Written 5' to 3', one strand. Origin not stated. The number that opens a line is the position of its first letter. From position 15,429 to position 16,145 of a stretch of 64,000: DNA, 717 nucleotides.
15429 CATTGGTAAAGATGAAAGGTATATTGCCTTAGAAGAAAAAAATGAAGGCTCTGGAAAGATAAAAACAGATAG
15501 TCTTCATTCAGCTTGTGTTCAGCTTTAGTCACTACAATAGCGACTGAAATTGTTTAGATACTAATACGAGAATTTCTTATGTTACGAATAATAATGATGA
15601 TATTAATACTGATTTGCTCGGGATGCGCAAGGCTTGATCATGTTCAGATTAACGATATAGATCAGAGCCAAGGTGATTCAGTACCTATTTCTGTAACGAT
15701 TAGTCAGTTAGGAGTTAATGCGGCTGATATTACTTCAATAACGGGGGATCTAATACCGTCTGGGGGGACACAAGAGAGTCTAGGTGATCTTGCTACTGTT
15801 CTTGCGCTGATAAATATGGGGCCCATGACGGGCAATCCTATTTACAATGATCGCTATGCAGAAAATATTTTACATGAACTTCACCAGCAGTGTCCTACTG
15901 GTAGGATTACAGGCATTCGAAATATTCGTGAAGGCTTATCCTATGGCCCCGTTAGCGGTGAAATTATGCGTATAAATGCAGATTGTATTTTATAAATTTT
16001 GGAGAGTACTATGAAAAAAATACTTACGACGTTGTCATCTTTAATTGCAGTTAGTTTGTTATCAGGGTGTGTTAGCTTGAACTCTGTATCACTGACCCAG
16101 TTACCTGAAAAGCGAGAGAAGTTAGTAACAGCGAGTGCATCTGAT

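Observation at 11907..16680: AT-rich islet: PepSY / PhoP-like / PhoQ-like operon surrounded by five small two-cysteine (Bor-like) lipoprotein genes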

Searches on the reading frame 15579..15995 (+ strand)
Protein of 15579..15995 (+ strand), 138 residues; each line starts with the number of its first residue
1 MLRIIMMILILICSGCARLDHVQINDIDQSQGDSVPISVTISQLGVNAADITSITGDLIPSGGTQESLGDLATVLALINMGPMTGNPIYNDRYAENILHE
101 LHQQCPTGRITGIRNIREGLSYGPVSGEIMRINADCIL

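Call 3: search_protein_families(library=pfam, proteins=[window:15579-15995:+], max_evalue=1)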
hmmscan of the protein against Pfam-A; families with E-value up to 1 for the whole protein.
window:15579-15995:+ (138 aa): 0 families

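Call 5: search_protein_families(library=ncbifam, proteins=[window:15579-15995:+], max_evalue=1)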
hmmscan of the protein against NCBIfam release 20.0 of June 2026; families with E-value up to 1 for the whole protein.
window:15579-15995:+ (138 aa): 0 families

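Call 33: find_homologous_proteins(query=window:15579-15995:+, max_evalue=0.01)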
Query window:15579-15995:+ (138 aa): 58 proteins with E <= 0.01 among 64 candidates.
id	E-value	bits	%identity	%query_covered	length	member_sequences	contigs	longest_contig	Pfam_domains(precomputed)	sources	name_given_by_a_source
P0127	3.1e-80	285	100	96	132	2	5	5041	-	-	-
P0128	5.3e-61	223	72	100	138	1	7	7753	-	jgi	jgi:hypothetical protein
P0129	2.2e-60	221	72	100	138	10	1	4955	-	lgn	-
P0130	1.3e-59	218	71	100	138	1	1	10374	-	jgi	-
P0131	1.5e-59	218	72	100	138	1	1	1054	-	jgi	-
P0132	5.2e-59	216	71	100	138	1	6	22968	-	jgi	-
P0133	8.0e-58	212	69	100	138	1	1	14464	-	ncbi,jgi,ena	-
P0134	1.4e-57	211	72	100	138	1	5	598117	-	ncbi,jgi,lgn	ncbi:MAG: hypothetical protein ACI9OH_000751 [Oleispira sp.]|jgi:hypothetical protein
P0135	1.4e-57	211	72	100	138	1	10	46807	-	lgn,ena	-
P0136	3.8e-57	210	70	100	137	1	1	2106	-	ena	-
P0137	4.7e-57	210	70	100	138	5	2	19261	-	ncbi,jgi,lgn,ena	-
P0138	6.6e-57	209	71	100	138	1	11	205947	-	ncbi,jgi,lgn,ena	ncbi:MAG: hypothetical protein ACI978_000754 [Oleispira sp.]|jgi:hypothetical protein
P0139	8.9e-57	209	71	100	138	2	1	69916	-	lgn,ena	-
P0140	2.9e-56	207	70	100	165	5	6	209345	-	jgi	-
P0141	4.5e-56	207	70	100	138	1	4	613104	-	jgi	jgi:hypothetical protein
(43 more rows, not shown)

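Call 44: predict_structure(alignment_id=A3)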
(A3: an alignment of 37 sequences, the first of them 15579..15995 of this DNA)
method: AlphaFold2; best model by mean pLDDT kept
length: 138 residues; sequences in the alignment: 37
mean_pLDDT: 62.4   pTM: 0.48
mean pLDDT of the five models: 62.4, 56.3, 55.7, 51.4, 49.8
residues with pLDDT >= 90: 0; 70-90: 50; 50-70: 52; < 50: 36
segments of 3 or more residues with pLDDT < 50: 44-66, 82-86, 119-125
pLDDT, mean of each block of 10 residues (from residue 1): 79 60 67 73 48 38 49 62 51 76 79 67 52 77
secondary structure, 60 per line:
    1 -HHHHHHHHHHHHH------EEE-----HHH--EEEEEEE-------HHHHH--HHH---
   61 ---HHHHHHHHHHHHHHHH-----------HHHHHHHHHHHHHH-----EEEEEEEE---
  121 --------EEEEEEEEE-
elements in order: H2-14 E21-23 E34-40 H48-52 H64-79 H91-104 E110-117 E129-137

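Call 64: search_protein_families(library=phrogs, proteins=[window:15579-15995:+], max_evalue=1)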
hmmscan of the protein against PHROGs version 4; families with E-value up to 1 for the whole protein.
window:15579-15995:+ (138 aa): 3 families
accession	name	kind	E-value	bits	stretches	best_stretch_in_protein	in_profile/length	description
phrog_6561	-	moron, auxiliary metabolic gene and host takeover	0.21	12.1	1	3-38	2-37/190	cytolethal distending toxin C subunit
phrog_10786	-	unknown function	0.22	12.5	1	10-39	26-55/72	-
phrog_19883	-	unknown function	0.25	12.6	1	1-52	1-52/117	-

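Call 65: search_protein_families(library=padloc, proteins=[window:15579-15995:+], max_evalue=0.01)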
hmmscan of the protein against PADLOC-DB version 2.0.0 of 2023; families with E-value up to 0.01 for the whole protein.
window:15579-15995:+ (138 aa): 0 families
